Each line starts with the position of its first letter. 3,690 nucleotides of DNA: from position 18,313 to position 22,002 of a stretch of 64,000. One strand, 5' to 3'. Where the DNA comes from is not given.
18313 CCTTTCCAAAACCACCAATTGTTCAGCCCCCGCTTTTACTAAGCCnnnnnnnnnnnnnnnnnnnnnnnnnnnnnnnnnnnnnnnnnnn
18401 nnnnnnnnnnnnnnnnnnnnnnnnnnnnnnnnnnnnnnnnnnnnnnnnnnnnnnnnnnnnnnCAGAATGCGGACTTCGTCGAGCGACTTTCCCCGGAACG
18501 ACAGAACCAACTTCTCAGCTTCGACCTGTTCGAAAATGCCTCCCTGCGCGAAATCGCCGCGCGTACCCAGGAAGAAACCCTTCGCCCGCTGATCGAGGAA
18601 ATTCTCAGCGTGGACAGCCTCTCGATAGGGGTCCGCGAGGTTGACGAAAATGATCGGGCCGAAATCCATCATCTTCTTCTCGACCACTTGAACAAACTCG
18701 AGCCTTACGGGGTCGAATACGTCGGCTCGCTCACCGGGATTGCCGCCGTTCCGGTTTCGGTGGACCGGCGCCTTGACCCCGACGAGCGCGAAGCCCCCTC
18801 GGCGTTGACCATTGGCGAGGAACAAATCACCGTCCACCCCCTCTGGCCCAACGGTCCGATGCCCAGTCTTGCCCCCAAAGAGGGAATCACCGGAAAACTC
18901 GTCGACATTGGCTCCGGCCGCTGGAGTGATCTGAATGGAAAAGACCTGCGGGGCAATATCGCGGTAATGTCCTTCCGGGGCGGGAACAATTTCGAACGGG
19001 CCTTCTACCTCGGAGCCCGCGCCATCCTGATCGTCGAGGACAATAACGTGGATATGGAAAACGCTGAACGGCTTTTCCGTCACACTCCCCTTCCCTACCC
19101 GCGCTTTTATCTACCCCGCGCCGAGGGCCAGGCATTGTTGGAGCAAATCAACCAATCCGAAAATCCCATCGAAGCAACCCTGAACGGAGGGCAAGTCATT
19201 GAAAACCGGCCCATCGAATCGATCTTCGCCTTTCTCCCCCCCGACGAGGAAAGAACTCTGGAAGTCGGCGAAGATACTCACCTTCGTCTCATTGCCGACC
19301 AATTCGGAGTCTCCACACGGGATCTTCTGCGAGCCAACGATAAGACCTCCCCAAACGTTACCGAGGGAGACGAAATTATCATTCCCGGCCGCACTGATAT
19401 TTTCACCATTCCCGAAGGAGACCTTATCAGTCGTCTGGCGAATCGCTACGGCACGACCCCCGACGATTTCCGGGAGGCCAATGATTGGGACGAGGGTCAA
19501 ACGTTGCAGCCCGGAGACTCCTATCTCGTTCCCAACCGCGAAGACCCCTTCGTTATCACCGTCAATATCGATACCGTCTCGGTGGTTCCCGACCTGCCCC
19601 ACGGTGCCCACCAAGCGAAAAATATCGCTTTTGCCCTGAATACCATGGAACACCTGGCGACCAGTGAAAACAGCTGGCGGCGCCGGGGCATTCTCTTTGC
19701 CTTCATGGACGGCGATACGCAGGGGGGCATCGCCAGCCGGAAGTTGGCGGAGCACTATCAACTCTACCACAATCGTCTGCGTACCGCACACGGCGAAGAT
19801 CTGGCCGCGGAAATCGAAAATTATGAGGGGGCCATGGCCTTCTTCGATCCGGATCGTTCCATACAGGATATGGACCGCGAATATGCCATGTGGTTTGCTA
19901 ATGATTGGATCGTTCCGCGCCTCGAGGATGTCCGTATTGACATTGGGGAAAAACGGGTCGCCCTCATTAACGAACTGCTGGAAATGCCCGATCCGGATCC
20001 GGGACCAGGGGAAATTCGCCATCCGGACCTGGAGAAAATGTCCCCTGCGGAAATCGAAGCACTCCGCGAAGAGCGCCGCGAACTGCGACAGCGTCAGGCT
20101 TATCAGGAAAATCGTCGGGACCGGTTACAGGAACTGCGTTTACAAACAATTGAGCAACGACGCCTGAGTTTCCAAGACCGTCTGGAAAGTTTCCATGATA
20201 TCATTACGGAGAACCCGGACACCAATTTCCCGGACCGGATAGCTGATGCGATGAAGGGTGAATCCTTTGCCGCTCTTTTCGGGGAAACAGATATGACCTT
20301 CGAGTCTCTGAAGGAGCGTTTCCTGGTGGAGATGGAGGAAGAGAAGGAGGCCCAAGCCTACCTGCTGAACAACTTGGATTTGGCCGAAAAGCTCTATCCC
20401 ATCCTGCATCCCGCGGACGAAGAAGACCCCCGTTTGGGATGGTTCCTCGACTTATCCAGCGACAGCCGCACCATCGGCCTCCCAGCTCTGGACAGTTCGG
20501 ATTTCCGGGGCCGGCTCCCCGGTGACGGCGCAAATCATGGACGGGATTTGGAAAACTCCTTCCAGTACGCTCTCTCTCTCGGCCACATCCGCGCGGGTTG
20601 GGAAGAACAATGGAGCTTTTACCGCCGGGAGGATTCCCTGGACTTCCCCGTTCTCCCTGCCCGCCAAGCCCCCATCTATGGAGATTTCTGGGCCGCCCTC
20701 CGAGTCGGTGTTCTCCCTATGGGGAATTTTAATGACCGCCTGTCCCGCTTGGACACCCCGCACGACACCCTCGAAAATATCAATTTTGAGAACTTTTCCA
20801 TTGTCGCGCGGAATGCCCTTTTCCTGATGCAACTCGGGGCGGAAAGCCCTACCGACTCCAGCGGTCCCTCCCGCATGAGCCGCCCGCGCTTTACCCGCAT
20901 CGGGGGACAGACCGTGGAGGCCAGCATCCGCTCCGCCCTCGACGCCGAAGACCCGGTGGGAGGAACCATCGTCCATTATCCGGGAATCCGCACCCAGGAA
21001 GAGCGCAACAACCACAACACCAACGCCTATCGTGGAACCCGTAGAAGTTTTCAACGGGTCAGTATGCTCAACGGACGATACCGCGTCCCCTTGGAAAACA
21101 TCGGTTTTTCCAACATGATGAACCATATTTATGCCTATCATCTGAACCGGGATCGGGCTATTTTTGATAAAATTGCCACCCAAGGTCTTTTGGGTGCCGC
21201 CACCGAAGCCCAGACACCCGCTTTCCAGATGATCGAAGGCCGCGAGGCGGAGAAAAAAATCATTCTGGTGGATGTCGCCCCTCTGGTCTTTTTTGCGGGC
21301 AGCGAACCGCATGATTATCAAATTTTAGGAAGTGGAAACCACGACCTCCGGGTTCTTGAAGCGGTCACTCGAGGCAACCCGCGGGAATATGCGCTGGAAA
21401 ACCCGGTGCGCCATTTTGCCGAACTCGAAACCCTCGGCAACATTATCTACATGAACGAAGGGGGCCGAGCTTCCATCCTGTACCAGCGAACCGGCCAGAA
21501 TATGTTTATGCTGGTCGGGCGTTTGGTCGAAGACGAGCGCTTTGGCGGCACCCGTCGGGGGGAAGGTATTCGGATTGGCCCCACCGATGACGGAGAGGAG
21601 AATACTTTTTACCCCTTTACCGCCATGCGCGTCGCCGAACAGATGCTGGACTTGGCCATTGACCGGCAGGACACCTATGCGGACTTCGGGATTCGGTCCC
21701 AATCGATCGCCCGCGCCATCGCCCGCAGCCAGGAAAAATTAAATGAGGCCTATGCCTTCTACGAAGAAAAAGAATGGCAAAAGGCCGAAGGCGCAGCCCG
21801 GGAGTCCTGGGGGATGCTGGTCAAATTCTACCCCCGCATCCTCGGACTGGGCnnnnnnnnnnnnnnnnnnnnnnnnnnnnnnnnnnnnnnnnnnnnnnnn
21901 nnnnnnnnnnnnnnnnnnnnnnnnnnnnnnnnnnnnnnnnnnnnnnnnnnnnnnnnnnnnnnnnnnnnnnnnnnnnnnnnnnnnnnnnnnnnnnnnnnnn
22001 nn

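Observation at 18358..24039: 1893-aa single polypeptide fusing PA domain, two LysM modules and a metal-ligand-deficient M28-like module to an FtsX permease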

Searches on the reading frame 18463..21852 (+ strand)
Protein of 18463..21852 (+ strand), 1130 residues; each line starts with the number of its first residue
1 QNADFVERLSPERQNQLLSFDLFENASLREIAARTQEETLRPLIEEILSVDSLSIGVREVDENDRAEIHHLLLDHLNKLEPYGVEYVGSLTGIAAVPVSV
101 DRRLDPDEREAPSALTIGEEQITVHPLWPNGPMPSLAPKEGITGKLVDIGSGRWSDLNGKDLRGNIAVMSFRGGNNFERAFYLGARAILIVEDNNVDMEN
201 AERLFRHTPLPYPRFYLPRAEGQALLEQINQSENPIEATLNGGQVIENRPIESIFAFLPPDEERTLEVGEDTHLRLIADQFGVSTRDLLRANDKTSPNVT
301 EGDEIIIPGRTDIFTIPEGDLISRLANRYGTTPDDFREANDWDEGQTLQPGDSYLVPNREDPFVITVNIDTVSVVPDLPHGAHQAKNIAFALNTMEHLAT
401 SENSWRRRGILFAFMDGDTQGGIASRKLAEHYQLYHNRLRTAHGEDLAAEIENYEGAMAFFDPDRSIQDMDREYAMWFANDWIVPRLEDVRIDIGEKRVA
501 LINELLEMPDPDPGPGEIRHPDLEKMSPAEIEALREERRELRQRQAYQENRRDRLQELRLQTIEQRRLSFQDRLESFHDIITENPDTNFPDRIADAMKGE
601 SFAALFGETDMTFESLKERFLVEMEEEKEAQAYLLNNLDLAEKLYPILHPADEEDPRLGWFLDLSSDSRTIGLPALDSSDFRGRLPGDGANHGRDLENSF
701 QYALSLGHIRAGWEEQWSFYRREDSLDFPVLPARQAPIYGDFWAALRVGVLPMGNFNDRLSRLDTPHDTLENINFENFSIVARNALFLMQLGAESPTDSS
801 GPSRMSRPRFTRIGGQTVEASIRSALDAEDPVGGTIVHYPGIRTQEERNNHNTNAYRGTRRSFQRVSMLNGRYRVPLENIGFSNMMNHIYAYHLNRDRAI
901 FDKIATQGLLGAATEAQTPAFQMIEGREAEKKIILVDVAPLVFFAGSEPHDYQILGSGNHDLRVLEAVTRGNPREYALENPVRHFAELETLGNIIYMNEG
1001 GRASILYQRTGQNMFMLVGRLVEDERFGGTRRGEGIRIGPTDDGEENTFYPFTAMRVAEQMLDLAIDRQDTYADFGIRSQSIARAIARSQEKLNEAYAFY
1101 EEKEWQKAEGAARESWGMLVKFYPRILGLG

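Call 39: predict_structure(alignment_id=A3)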
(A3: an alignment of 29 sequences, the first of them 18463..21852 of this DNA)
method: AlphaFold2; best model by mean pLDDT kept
length: 1130 residues; sequences in the alignment: 29
mean_pLDDT: 90.0   pTM: 0.89
mean pLDDT of the five models: 90.0, 88.9, 87.8, 87.5, 86.6
residues with pLDDT >= 90: 779; 70-90: 288; 50-70: 58; < 50: 5
segments of 3 or more residues with pLDDT < 50: none
pLDDT, mean of each block of 10 residues (from residue 1): 90 90 95 97 97 95 95 98 98 96 94 96 97 96 97 95 96 95 97 94 94 97 96 93 97 98 93 91 90 88 90 91 91 92 88 92 95 95 97 98 94 96 95 93 73 95 93 95 89 86 87 86 92 94 92 91 92 93 60 55 79 91 94 95 95 89 93 68 60 88 95 91 86 79 92 89 95 96 97 91 86 90 66 93 63 83 92 89 75 96 90 77 89 93 89 79 87 90 88 93 91 90 74 90 85 94 93 91 96 98 95 95 89
secondary structure, 60 per line:
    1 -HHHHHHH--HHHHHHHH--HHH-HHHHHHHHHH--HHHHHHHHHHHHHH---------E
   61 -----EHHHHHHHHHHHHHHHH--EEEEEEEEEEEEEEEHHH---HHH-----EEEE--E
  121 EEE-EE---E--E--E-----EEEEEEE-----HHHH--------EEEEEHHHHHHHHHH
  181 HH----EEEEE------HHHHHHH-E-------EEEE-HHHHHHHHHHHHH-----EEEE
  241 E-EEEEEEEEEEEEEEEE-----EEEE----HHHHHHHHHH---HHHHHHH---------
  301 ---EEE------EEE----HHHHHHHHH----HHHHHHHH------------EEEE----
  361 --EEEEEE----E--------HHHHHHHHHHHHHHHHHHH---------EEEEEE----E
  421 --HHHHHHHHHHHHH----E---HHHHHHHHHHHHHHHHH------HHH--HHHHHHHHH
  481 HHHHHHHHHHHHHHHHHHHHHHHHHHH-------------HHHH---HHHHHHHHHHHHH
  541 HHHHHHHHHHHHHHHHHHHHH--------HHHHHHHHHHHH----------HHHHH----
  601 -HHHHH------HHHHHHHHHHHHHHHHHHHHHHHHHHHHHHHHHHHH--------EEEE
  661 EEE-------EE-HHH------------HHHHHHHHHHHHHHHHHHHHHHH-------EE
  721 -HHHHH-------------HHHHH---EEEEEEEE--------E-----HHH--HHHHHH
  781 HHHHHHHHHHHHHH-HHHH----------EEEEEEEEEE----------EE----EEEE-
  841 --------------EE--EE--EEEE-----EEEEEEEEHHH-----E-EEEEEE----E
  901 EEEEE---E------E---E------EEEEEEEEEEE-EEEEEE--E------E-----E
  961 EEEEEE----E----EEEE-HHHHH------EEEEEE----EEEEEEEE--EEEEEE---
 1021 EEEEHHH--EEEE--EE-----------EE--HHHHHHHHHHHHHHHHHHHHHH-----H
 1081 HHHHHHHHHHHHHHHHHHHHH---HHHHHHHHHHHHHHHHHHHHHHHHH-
elements in order (helices of 4 or more, strands of 3 or more residues): H2-8 H11-18 H25-34 H37-50 H67-82 E85-99 E114-117 E120-123 E142-148 H154-157 E166-170 H171-182 E187-191 H198-204 E214-217 H219-231 E237-241 E243-258 E264-267 H272-281 H285-291 E304-306 E313-315 H320-328 H333-340 E353-356 E363-368 H382-400 E410-415 H423-435 H444-460 H472-507 H521-524 H528-561 H570-581 H592-596 H602-606 H613-648 E657-663 H689-711 H722-726 H740-744 E748-755 H775-794 H796-799 E810-819 E836-839 E863-866 E872-879 E890-895 E900-905 E927-937 E939-944 E960-966 E976-979 H981-985 E992-997 E1002-1009 E1012-1017 E1021-1024 E1030-1033 H1053-1074 H1080-1101 H1105-1129
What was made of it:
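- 18463..18822 (+): aa 36-155: N-terminal part of the M28-like fold. Model pLDDT >90 (call 39).
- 19768..20427 (+): aa 471-690: long helical insert within the M28 fold (the 'coiled coil'). Helices at 507-542, 563-596 and 648-683 in the model (call 39).
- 20863..21612 (+): aa 836-1085: family-specific beta-rich periplasmic domain. Mostly beta-strand in the model (call 39).
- Ectodomain model: pLDDT 90, pTM 0.89 (call 39).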

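Call 43: fold_search(model_id=the predicted structure, library=pdb)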
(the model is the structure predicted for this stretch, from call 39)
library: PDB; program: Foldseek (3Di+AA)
matches with E <= 10: 472; with E <= 0.001: 70
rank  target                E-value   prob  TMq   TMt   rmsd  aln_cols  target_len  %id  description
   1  2ek8                  3.5e-12  1.00  0.17  0.40   8.5       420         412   15  Aminopeptidase from Aneurinibacillus sp. strain AM-1 (released 2008-03-25)
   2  6hc6_A                8.3e-12  1.00  0.18  0.44   6.3       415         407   14  The structure of BSAP, a zinc aminopeptidase from Bacillus subtilis (released 2019-08-28)
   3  6hc6_C                2.5e-11  1.00  0.18  0.44   6.3       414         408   15  The structure of BSAP, a zinc aminopeptidase from Bacillus subtilis (released 2019-08-28)
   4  6hc7_A                1.3e-10  1.00  0.18  0.43   6.6       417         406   15  The crystal structure of BSAP, a zinc aminopeptidase from Bacillus subtilis (medium resolution) (released 2019-08-28)
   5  6wrv_E                3.8e-10  1.00  0.17  0.27  25.3       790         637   11  Crystal structure of computationally designed protein 3DS18 in complex with the human Transferrin receptor ectodomain (released 2021-04-28)
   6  1de4_C                5.1e-10  1.00  0.16  0.26  11.0       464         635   13  HEMOCHROMATOSIS PROTEIN HFE COMPLEXED WITH TRANSFERRIN RECEPTOR (released 2000-01-19)
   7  9gh7_A                9.1e-10  1.00  0.16  0.27  10.2       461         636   13  Complex of human TfR1 with a potent bicyclic peptide (released 2025-04-30)
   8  6wrw_B                1.0e-09  1.00  0.17  0.27   9.9       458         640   13  Crystal structure of computationally designed protein 2DS25.5 in complex with the human Transferrin receptor ectodomai (released 2021-04-28)
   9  3iib                  1.2e-09  1.00  0.18  0.39   8.0       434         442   11  Crystal structure of Peptidase M28 precursor (YP_926796.1) from SHEWANELLA AMAZONENSIS SB2B at 1.70 A resolution (released 2009-08-25)
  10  7zqs_B                1.2e-09  1.00  0.16  0.26  10.0       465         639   12  Cryo-EM Structure of Human Transferrin Receptor 1 bound to DNA Aptamer (released 2022-08-17)
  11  3s9l_A                1.8e-09  1.00  0.16  0.27  10.4       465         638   12  Complex between transferrin receptor 1 and transferrin with iron in the N-Lobe, cryocooled 2 (released 2011-08-10)
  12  3kas_A                1.9e-09  1.00  0.17  0.28   9.6       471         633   13  Machupo virus GP1 bound to human transferrin receptor 1 (released 2010-03-09)
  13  6d03_A                2.4e-09  1.00  0.16  0.26  10.8       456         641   12  Cryo-EM structure of a Plasmodium vivax invasion complex essential for entry into human reticulocytes; one molecule of (released 2018-06-20)
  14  3s9l_B                2.8e-09  1.00  0.15  0.25  11.4       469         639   11  Complex between transferrin receptor 1 and transferrin with iron in the N-Lobe, cryocooled 2 (released 2011-08-10)
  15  3fee_A                3.3e-09  1.00  0.18  0.28   8.2       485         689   11  The high resolution structure of human glutamate carboxypeptidase III (GCPIII/NAALADase II) in complex with quisqualic (released 2009-08-25)
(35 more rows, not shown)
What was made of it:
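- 18823..19248 (+): aa 156-297: PA-like (protease-associated) insert. Foldseek matches to PA-containing M28 proteins (call 43).
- On Peptidase family M28 (co-catalytic zinc aminopeptidases): Foldseek of the query's own model: 2ek8 E=3.5e-12, 6hc6 E=8e-12, probability 1.00 (call 43).
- On PA (protease-associated) domain: The fold match spans 420 columns of PA-containing M28 proteins (call 43).
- Checked: M28 fold: the AlphaFold model of aa 36-1165 (pLDDT 90, pTM 0.89, call 39) matches PA-containing M28 proteins: 2ek8 E=3.5e-12, BSAP, transferrin receptor, GCPII (call 43).
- It matches PA-containing M28 proteins at E down to 3.5e-12 (call 43).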

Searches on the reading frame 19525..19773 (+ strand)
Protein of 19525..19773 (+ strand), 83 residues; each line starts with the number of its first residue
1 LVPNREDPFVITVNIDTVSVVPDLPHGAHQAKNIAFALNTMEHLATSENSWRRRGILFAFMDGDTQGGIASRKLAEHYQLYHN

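Call 104: search_solved_structures(query=A11, max_evalue=10, show_alignments=4)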
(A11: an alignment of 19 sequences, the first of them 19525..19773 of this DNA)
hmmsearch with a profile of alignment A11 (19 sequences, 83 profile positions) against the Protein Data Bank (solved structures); distinct sequences matched with E-value up to 10: 19.
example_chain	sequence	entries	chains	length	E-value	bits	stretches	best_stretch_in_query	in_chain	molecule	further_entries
6i38_A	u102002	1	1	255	0.091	15.7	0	13-38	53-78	nv2Pizza6-AYW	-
6i37_A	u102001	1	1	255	0.13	15.3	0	13-38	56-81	nv1Pizza6-AYW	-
4r12_A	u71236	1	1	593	0.23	14.4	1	6-78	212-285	Putative uncharacterized protein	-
6i3a_A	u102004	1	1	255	0.25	14.3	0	13-38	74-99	v22Pizza6-AYW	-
6i3b_A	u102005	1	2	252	0.34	13.9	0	13-38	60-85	cPizza6-AYW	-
6f0q_A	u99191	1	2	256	0.38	13.7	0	13-38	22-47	Pizza6-AYW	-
6i39_A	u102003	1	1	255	0.6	13.1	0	13-38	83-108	v31Pizza6-AYW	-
7zq2_A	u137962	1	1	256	0.76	12.7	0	13-38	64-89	Pizza6-RSH-TSH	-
6f0s_A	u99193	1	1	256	0.8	12.7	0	13-38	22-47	Pizza6-SYW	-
7zcj_A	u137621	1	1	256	0.83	12.6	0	13-38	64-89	Pizza6-TNH-TSH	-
3ww8_A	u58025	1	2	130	1.4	12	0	13-38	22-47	Pizza3 protein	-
6qsd_A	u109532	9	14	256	1.6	11.7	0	13-38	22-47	Pizza6S | Pizza6-S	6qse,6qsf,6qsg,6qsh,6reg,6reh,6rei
3ww9_A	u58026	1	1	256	1.8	11.6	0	13-38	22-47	pizza6 protein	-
4zcn_A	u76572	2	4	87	1.8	11.5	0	13-37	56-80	nvPizza2-S16S58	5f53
5chb_A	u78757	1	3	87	1.8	11.5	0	13-37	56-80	nvPizza2-S16H58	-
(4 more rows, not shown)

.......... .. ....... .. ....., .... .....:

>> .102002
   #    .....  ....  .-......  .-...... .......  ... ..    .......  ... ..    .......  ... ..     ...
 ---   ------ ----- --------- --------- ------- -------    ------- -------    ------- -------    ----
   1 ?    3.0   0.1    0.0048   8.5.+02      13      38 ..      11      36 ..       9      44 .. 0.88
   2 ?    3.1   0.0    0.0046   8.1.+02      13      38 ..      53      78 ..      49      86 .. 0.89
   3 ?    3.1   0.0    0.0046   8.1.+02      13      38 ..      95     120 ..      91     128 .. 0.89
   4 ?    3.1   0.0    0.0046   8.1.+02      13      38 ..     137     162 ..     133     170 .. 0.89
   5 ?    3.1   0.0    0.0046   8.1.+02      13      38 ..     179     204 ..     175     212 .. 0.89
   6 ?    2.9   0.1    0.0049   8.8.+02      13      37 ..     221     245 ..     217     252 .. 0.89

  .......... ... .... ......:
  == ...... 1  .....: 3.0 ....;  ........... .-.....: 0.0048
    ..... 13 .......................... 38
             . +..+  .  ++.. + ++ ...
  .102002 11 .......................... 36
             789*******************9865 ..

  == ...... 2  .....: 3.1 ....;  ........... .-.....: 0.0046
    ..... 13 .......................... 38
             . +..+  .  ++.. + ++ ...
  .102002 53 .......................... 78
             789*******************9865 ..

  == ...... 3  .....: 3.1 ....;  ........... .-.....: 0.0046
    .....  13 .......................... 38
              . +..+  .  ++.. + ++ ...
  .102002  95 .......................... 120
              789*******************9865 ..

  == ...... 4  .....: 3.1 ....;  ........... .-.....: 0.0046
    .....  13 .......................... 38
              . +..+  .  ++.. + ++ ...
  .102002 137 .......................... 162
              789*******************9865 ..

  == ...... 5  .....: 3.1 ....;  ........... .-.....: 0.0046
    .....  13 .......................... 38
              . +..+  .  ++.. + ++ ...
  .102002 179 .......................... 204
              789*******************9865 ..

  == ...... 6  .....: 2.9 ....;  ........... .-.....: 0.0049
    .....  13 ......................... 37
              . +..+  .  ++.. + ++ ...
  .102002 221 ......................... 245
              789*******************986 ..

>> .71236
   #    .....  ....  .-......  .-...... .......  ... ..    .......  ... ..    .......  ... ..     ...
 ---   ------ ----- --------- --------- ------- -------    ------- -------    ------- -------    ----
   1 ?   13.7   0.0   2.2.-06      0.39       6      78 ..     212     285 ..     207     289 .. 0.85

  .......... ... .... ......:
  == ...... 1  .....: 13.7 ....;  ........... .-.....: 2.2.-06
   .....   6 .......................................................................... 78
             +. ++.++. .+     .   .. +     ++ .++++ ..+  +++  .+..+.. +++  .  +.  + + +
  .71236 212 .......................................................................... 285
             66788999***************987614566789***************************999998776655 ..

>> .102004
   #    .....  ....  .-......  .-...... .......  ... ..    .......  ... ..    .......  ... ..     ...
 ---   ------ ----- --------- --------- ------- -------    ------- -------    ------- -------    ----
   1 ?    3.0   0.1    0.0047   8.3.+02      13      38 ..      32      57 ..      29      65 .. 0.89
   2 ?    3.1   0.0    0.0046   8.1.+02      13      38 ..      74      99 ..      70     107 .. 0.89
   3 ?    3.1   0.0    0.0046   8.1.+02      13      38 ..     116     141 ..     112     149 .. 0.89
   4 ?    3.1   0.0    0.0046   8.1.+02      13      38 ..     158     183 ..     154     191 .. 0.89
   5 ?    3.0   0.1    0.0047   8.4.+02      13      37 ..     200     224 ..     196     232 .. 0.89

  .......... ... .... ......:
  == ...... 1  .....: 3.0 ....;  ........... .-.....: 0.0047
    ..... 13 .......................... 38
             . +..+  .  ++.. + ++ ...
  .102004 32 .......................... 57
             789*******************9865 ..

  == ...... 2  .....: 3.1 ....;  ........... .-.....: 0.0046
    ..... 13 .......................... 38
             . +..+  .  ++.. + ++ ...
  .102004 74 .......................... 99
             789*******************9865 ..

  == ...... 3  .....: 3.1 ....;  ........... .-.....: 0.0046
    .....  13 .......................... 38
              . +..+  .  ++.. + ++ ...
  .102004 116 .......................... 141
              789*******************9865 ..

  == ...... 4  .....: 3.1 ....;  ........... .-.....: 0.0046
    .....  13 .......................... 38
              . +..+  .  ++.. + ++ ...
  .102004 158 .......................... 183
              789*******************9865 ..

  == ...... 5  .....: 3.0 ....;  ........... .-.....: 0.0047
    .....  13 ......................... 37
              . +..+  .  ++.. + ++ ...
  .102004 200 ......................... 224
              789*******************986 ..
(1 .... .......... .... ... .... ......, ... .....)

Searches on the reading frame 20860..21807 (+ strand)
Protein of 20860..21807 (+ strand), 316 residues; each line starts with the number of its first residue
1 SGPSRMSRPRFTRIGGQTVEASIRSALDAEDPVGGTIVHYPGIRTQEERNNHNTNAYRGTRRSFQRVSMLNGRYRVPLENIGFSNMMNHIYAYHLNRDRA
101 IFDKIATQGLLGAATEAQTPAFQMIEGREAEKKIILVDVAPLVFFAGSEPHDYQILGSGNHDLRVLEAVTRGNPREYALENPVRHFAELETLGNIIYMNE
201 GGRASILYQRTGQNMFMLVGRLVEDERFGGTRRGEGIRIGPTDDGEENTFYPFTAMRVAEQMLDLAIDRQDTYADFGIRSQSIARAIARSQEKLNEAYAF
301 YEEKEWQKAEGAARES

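Call 82: search_solved_structures(query=A9, max_evalue=10)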
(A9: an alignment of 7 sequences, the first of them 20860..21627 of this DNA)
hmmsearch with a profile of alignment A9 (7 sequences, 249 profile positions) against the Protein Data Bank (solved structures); distinct sequences matched with E-value up to 10: 1.
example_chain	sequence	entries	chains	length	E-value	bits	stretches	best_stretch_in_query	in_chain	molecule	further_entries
7asp_A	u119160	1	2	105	0.98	11.7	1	76-135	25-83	50S ribosomal protein L33,50S ribosomal protein L30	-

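Call 84: search_protein_families(library=pfam, proteins=[window:20860-21807:+], max_evalue=10)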
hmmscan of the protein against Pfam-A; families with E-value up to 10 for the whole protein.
window:20860-21807:+ (316 aa): 0 families
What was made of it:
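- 20863..21612 (+): No Pfam or PDB sequence match (calls 82, 84).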
